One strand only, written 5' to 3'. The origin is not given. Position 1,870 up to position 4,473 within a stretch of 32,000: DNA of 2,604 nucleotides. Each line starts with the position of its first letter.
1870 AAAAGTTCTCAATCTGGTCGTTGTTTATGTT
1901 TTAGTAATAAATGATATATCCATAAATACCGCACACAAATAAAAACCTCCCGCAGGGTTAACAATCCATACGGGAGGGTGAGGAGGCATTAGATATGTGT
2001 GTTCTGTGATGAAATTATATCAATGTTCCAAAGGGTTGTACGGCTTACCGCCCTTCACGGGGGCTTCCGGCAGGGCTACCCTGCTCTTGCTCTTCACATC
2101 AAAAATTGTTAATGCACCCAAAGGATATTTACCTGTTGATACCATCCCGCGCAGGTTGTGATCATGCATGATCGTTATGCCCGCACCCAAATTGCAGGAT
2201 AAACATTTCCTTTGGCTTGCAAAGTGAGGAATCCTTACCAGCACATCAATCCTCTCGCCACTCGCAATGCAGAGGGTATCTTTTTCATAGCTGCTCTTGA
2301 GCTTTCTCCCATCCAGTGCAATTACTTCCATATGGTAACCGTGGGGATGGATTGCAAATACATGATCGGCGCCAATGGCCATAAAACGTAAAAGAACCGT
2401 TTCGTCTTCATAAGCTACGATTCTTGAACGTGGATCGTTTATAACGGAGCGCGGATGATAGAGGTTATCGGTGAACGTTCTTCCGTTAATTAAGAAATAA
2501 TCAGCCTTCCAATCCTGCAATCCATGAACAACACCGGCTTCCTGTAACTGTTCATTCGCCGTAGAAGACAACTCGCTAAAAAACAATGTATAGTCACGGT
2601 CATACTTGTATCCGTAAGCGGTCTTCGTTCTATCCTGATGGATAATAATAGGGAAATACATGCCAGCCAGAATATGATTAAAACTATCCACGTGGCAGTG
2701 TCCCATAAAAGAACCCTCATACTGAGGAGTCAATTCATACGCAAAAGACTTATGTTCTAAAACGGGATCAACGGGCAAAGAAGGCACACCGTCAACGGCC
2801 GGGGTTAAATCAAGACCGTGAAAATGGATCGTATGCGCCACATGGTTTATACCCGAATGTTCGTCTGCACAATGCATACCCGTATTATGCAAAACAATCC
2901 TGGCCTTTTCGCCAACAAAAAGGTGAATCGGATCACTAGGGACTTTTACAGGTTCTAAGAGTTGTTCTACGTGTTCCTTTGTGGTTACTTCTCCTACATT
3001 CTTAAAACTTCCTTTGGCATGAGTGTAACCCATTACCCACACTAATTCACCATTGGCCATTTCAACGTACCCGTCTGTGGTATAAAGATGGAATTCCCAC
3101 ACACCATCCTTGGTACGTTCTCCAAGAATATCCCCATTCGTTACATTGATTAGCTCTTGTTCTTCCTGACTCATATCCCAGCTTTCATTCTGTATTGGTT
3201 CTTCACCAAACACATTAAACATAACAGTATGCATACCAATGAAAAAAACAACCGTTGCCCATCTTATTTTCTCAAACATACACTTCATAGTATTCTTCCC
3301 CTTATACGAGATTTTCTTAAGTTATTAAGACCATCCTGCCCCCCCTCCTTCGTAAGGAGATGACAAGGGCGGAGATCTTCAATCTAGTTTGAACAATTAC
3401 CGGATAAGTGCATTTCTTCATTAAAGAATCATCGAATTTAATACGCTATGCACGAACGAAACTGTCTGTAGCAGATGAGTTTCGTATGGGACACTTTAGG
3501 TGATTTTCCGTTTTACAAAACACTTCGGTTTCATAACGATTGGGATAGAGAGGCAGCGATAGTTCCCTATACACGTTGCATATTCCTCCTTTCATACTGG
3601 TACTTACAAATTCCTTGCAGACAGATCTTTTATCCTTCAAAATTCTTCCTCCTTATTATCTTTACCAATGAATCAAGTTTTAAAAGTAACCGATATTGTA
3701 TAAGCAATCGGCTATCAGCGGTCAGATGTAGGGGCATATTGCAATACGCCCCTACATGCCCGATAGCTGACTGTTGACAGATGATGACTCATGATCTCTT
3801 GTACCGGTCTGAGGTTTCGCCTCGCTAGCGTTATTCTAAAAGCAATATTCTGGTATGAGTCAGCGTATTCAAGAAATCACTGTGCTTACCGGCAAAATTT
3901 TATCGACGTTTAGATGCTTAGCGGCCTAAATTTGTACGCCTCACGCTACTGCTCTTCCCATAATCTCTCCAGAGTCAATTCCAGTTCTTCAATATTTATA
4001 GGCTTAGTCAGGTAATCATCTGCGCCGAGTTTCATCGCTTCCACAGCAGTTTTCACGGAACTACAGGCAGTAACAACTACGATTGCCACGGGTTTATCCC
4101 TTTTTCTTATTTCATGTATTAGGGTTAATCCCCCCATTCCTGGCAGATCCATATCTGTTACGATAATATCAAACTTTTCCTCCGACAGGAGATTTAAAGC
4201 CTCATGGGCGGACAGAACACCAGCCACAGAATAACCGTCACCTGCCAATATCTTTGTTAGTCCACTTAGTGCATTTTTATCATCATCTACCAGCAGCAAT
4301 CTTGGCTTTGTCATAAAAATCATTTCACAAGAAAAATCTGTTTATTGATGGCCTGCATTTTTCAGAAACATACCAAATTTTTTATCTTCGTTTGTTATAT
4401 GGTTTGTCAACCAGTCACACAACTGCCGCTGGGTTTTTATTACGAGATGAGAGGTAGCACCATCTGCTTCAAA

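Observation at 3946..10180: Sigma54 two-component island wired to three O2/NO-binding metalloprotein units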

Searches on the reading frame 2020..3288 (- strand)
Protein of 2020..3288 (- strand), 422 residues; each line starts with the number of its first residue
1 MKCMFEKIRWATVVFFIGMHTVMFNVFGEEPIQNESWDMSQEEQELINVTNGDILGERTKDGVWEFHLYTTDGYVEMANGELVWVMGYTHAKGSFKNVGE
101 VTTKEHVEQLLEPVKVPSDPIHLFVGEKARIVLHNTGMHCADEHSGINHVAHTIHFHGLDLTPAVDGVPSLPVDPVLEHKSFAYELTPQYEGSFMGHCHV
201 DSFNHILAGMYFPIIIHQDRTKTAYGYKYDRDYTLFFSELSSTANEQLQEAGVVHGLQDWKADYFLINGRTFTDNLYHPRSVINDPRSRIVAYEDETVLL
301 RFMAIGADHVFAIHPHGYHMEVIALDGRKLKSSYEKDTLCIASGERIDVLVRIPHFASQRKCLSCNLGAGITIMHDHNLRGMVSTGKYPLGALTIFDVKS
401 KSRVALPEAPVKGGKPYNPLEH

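Call 3: search_protein_families(library=pfam, proteins=[window:2020-3288:-], max_evalue=0.01)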
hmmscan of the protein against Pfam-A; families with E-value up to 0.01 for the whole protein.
window:2020-3288:- (422 aa): 3 families
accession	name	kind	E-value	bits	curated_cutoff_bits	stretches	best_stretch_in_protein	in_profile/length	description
PF00394.28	Cu-oxidase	-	1.3e-08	35.5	21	1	232-354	2-123/157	Multicopper oxidase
PF07732.21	Cu-oxidase_3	-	4.8e-08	33.5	21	1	152-219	49-117/119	Multicopper oxidase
PF07731.20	Cu-oxidase_2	-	3.4e-06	27.3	20.4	0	179-217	98-134/137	Multicopper oxidase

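Call 21: search_solved_structures(query=window:2020-3288:-, max_evalue=0.01, show_alignments=2)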
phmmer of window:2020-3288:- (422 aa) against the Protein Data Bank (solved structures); distinct sequences matched with E-value up to 0.01: 26.
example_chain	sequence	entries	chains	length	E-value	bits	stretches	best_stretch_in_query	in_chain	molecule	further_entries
2zwn_A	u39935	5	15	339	3.7e-18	68.5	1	149-397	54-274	two-domain type laccase | Multicopper oxidase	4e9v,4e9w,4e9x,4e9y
3g5w_A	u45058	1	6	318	3e-17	65.5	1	147-353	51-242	Multicopper oxidase type 1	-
4f7k_A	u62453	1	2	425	1.3e-12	50.3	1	152-352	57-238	Laccase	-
6vox_A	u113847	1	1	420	5.6e-09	38.2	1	147-231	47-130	Copper oxidase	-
6vow_A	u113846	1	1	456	3.4e-07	32.4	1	152-226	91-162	multicopper oxidase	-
7rab_A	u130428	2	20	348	4.6e-06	28.7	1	116-220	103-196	multicopper oxidase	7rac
3sqr_A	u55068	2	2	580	9.1e-06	27.7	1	146-354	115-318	laccase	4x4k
3v9e_A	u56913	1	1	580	9.8e-06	27.6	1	146-354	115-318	Laccase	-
2xu9_A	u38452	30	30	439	1.1e-05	27.4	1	153-354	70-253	LACCASE | LACCASE-LIKE PROTEIN | THERMUS THERMOPHILUS MULTICOPPER OXIDASE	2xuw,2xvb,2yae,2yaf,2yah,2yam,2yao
6w2k_A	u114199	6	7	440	1.1e-05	27.4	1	153-354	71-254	Laccase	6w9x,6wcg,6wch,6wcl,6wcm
6wcn_A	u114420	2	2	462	1.3e-05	27.2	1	153-354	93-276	Laccase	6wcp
9cpm_A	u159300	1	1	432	1.4e-05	27.1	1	153-353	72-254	Laccase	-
8r7i_A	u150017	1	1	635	3.3e-05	25.8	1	153-352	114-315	Laccase BP76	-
3zx1_A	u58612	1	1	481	3.4e-05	25.8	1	150-271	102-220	OXIDOREDUCTASE, PUTATIVE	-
6rhh_A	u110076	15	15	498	3.5e-05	25.7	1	153-330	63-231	Laccase 2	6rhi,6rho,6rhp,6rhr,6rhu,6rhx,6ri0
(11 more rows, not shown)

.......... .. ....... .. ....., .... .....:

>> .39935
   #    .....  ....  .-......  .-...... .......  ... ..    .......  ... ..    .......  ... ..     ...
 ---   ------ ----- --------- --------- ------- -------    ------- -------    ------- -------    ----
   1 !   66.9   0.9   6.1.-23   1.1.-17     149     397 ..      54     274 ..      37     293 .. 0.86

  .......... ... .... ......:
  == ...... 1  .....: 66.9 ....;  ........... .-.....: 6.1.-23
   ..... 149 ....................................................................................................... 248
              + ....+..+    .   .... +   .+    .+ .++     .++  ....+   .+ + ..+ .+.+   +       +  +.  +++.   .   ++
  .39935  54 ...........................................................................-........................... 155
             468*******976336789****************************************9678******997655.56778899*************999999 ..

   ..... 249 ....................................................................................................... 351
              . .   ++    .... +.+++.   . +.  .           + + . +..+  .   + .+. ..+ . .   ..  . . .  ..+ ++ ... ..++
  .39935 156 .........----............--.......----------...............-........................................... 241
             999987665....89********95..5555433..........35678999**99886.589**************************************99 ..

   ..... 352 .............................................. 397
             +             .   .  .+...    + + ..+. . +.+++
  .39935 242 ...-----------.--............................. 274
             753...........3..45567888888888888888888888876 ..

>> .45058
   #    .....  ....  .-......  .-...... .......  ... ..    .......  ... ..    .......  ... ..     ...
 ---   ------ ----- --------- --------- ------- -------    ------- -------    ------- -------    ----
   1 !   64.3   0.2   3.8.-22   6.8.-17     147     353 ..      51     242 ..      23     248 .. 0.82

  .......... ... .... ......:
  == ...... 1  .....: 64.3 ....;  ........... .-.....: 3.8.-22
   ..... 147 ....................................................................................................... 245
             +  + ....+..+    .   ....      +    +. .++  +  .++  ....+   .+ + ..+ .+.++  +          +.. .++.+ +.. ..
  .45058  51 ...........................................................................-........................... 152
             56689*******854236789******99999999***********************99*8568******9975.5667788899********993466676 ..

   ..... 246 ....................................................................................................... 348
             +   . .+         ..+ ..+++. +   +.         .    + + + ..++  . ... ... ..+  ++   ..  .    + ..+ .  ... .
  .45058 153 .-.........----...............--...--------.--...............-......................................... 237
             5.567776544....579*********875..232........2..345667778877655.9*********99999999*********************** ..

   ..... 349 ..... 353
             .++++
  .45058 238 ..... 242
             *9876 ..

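Call 37: search_protein_families(library=ncbifam, proteins=[window:2020-3288:-], max_evalue=0.001)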
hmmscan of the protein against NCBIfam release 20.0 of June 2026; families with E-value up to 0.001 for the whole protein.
window:2020-3288:- (422 aa): 4 families
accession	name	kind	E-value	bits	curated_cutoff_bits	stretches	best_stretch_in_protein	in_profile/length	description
TIGR01480.1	copper_res_A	subfamily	2.4e-17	62.6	478.95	2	150-245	96-186/593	copper resistance system multicopper oxidase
TIGR03389.1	laccase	equivalog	1e-09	37.7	558.9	1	152-353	56-251/539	laccase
TIGR03388.1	ascorbase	equivalog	1.6e-07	30.4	614.8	1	152-358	55-272/542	L-ascorbate oxidase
NF008205.1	PRK10965.1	equivalog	3.1e-05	23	525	1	151-353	98-288/529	multicopper oxidase CueO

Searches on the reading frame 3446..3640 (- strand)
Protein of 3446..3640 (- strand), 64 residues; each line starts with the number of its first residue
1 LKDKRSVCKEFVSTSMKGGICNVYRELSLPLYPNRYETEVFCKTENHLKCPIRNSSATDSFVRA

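Call 3: search_protein_families(library=pfam, proteins=[window:3446-3640:-], max_evalue=0.01)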
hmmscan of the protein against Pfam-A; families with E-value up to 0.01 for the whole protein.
window:3446-3640:- (64 aa): 0 families

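Call 37: search_protein_families(library=ncbifam, proteins=[window:3446-3640:-], max_evalue=0.001)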
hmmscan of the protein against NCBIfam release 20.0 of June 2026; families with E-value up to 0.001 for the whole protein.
window:3446-3640:- (64 aa): 0 families

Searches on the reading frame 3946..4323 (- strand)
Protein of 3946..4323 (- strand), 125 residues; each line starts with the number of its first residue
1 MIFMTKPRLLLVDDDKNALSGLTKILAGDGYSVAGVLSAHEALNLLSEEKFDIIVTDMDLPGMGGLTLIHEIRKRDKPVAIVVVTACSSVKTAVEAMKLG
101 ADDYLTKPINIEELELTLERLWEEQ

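Call 3: search_protein_families(library=pfam, proteins=[window:3946-4323:-], max_evalue=0.01)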
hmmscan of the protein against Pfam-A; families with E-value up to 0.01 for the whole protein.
window:3946-4323:- (125 aa): 2 families
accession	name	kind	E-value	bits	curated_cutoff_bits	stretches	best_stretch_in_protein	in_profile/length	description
PF00072.30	Response_reg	-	7.9e-31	106.9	30.2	1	10-116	2-108/111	Response regulator receiver domain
PF20274.4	cREC_REC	-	0.0047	18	27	1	9-94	2-82/88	Cyclic-phosphate processing Receiver domain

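Call 37: search_protein_families(library=ncbifam, proteins=[window:3946-4323:-], max_evalue=0.001)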
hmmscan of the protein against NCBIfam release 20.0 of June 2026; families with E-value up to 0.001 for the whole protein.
window:3946-4323:- (125 aa): 102 families (the best 25 are shown)
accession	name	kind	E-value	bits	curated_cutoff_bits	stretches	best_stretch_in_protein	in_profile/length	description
NF012023.0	PRK15479.1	equivalog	1.7e-24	86.6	337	1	8-120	2-114/224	transcriptional regulator TctD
NF008469.0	PRK11361.1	equivalog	7.7e-24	84.2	714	1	6-121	4-119/461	acetoacetate metabolism transcriptional regulator AtoC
NF007689.0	PRK10365.1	equivalog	1.5e-23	83.3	760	1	8-120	7-119/441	sigma-54-dependent response regulator transcription factor ZraR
NF047793.1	ResRegPgtA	equivalog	3.3e-23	82.2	650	1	6-118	5-117/414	two-component system response regulator PgtA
TIGR01818.1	ntrC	equivalog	3.8e-22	78.7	558.6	1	10-120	2-112/463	nitrogen regulation protein NR(I)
NF006900.1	PRK09390.1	equivalog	4.7e-22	78.5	255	1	6-119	4-117/203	response regulator FixJ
NF053512.1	nitric_RR_NosR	exception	9.4e-22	77.6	400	1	9-124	1-117/422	response regulator c-di-GMP phosphodiesterase, NosR family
NF007928.2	PRK10643.1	equivalog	1.2e-21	77.3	330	1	8-116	2-110/216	two-component system response regulator PmrA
NF011695.0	PRK15115.1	equivalog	3.4e-21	75.5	763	1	5-115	5-115/445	two-component system response regulator GlrR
NF007005.1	PRK09468.1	equivalog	3.9e-21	75.6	331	1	6-115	3-112/237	osmolarity response regulator transcription factor OmpR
NF051850.1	RespRegRprY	equivalog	1.7e-20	73.4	370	1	6-120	4-118/234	response regulator transcription factor RprY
NF041734.1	resp_reg_RppA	equivalog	3.4e-20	72.4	250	1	8-118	2-114/229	two-component system response regulator RppA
NF045944.1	ResRegRpaBCyano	equivalog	4.8e-20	71.9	330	1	10-119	1-109/229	response regulator transcription factor RpaB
NF045505.1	RR_RssB_Pseudo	equivalog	5.6e-20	71.7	700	1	8-110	7-109/394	two-component system response regulator RssB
NF041946.1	LuxO_transreg_Vib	equivalog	8.6e-20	70.9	800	1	26-121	16-111/463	quorum-sensing sigma-54 dependent transcriptional regulator LuxO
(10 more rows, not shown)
